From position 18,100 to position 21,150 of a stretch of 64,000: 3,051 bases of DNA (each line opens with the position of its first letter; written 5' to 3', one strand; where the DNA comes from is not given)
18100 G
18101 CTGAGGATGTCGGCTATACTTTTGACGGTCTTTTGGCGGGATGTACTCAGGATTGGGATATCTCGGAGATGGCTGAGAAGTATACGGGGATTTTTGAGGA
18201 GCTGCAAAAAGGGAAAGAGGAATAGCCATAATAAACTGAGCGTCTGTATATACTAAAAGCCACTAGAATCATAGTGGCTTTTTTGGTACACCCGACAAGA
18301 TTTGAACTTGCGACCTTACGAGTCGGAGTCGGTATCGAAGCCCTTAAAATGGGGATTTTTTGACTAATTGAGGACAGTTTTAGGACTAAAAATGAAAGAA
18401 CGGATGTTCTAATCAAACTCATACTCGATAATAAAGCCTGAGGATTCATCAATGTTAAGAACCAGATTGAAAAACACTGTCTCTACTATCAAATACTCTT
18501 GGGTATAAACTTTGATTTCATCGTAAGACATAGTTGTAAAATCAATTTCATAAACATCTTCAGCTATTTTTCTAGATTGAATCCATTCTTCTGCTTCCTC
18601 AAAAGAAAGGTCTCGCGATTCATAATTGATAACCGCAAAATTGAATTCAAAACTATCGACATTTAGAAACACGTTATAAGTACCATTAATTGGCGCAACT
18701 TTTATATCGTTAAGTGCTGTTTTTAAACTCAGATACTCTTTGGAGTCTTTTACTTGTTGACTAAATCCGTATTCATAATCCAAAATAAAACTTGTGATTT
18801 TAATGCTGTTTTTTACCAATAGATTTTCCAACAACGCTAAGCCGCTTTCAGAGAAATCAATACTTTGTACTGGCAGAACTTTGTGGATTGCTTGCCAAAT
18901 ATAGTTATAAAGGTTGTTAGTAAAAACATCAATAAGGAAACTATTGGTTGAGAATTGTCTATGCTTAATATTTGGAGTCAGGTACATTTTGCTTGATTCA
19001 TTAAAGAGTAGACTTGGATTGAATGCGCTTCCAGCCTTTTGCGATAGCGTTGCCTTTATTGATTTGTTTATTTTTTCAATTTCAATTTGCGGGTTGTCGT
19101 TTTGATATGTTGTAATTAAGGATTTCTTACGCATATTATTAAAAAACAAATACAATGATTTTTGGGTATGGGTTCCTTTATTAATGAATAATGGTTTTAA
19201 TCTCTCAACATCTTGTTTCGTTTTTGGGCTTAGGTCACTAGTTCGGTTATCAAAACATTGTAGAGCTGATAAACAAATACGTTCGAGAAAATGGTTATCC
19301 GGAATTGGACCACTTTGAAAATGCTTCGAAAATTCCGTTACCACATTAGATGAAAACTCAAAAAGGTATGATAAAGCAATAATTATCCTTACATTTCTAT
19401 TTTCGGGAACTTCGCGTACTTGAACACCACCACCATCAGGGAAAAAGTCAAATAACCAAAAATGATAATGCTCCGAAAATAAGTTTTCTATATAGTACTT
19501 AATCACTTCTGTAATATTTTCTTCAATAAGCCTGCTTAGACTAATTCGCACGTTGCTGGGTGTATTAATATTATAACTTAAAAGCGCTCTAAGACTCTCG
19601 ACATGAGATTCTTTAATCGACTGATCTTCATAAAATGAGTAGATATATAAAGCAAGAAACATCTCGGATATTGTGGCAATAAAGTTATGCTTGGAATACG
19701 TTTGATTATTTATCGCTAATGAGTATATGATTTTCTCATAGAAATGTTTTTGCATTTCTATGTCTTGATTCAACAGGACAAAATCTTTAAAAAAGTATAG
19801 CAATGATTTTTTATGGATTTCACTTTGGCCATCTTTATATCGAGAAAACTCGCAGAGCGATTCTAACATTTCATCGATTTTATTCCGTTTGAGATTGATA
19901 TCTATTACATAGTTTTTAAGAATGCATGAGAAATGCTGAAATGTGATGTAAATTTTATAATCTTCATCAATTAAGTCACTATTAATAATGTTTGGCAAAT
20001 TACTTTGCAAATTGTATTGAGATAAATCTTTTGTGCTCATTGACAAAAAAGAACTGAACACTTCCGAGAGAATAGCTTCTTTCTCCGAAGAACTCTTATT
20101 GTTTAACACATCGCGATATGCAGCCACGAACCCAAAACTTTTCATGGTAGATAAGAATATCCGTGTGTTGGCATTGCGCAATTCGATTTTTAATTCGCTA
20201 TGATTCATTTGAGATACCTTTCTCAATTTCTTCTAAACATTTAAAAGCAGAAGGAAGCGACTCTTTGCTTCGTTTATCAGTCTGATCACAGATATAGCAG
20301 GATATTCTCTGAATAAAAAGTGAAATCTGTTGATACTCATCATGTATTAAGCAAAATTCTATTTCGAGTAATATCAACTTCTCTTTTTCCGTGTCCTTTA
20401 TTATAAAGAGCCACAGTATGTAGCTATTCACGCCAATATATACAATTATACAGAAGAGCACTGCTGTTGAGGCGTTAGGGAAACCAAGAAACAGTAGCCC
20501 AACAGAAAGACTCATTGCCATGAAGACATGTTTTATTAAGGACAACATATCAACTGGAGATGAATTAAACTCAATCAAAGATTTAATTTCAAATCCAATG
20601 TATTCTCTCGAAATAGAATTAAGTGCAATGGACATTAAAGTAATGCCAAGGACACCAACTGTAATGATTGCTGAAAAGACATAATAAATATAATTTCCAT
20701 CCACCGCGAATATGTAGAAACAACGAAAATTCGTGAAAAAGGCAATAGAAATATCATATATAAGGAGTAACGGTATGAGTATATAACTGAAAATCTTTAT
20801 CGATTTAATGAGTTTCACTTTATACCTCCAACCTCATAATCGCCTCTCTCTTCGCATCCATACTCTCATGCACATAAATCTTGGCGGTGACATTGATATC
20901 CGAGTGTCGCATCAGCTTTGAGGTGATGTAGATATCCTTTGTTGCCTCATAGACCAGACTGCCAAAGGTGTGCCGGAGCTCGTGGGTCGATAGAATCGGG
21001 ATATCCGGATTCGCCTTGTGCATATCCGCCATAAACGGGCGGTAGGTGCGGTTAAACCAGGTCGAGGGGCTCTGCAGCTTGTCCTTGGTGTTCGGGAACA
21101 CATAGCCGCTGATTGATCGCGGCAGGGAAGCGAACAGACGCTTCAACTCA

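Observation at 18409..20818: Uncharacterised two-gene module (4TM protein + ~600-aa protein) between the integrase and the att site: candidate new defence/Abi system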

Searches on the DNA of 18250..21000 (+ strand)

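Call 21: search_dna_similar(query=window:18250-21000:+, collection=phages, mode=distant)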
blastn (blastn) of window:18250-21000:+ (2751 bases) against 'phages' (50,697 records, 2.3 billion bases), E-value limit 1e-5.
No match.
